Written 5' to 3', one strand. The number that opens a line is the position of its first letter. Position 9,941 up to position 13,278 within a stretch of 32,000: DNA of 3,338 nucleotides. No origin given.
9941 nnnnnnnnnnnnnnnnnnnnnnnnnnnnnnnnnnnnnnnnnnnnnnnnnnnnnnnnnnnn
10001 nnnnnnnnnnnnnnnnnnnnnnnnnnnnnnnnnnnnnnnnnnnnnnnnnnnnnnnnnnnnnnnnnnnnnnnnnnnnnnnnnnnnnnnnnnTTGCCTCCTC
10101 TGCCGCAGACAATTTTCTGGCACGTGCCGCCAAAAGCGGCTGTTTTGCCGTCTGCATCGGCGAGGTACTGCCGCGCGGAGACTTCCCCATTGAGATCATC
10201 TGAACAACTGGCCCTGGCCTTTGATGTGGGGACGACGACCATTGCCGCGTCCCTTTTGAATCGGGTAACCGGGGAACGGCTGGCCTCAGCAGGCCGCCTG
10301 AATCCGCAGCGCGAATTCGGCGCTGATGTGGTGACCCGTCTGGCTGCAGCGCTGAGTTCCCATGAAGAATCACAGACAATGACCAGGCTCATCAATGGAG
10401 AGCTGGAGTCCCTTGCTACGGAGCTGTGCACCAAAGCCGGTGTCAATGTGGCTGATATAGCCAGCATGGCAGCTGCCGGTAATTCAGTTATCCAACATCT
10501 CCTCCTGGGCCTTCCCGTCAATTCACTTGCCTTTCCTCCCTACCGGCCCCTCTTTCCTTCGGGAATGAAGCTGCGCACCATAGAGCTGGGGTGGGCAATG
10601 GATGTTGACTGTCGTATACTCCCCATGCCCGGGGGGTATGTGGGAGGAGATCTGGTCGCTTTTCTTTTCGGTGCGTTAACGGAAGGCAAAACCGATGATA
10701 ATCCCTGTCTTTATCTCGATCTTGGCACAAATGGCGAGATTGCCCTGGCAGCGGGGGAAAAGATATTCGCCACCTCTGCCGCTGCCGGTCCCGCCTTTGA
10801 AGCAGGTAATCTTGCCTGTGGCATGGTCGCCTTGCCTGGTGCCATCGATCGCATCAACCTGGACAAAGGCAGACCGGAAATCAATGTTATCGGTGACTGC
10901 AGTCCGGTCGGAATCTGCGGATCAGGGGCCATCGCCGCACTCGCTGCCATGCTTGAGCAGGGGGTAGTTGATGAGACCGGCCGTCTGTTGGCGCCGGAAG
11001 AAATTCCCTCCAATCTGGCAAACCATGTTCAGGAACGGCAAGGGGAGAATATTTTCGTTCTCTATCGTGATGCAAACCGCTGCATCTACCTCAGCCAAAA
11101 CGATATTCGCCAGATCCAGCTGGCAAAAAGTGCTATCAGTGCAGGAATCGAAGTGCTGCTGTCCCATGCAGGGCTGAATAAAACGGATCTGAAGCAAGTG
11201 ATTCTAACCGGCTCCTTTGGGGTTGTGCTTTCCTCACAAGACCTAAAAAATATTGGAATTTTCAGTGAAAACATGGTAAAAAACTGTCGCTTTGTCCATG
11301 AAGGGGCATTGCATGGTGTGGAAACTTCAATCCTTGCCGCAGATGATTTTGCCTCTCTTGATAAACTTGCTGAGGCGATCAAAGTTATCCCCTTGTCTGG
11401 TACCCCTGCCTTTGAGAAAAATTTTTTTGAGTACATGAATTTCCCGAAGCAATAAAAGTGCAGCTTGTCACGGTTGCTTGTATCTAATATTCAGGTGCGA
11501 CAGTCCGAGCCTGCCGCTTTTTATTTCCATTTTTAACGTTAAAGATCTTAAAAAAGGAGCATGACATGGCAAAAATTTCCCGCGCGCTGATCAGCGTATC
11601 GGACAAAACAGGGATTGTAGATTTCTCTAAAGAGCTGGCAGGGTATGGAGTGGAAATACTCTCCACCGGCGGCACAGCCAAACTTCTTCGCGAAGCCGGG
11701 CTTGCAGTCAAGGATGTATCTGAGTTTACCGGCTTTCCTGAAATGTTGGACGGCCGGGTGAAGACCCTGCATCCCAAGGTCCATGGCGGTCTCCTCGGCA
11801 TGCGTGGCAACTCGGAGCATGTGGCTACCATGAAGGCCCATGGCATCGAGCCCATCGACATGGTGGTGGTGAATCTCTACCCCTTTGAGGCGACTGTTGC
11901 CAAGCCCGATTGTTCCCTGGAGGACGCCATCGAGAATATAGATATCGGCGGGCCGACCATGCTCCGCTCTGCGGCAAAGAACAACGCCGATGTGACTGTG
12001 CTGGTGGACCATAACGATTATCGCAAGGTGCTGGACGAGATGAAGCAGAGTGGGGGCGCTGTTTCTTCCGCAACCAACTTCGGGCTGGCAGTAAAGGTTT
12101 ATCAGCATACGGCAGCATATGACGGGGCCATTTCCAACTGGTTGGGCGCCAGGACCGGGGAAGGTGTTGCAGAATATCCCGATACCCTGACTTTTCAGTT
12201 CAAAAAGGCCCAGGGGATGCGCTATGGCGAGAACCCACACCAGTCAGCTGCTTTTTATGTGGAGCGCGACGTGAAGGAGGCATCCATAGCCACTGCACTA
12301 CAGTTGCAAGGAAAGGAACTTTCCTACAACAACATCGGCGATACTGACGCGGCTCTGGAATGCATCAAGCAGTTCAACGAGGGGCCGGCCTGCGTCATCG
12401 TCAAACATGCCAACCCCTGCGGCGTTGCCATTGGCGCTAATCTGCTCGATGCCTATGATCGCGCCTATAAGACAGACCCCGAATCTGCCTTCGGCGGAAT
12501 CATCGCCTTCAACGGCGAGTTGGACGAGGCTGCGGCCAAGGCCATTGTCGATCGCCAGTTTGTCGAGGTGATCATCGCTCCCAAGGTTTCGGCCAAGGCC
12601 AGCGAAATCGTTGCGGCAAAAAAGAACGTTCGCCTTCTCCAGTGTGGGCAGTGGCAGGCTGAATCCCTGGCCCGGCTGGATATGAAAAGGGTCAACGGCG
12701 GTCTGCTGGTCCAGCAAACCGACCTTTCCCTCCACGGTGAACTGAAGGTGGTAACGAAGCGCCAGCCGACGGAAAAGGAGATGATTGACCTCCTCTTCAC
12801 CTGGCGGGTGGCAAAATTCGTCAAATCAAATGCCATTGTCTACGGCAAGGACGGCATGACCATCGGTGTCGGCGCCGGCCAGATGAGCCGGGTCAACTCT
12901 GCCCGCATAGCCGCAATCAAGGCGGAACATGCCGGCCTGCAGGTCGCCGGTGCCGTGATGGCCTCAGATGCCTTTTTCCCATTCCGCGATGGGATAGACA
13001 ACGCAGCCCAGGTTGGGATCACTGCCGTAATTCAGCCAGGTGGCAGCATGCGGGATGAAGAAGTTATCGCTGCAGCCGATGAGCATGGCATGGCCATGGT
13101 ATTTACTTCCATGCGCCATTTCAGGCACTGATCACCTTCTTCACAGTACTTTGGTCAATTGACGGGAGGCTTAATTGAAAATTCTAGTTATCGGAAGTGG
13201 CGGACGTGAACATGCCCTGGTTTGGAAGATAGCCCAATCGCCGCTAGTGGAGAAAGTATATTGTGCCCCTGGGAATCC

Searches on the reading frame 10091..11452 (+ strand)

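Call 55: search_protein_families(library=pfam, proteins=[window:10091-11452:+], max_evalue=0.00001)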
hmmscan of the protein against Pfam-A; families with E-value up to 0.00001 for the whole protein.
window:10091-11452:+ (454 aa): 2 families
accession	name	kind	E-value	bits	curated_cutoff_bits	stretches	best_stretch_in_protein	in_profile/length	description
PF14574.11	RACo_C_ter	-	1.5e-61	208.2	27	1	205-453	2-251/261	C-terminal domain of RACo the ASKHA domain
PF17651.6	Raco_middle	-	6.6e-39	133.6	26.8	1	41-192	2-155/163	RACo middle region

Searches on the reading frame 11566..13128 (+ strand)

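Call 55: search_protein_families(library=pfam, proteins=[window:11566-13128:+], max_evalue=0.00001)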
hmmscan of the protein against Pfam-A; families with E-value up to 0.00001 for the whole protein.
window:11566-13128:+ (521 aa): 2 families
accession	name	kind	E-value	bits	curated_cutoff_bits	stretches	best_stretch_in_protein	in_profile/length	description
PF01808.24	AICARFT_IMPCHas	-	3.5e-123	411.5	25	1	136-452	1-311/311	AICARFT/IMPCHase bienzyme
PF02142.27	MGS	-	5.8e-27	94.1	24.1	1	16-131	1-94/94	MGS-like domain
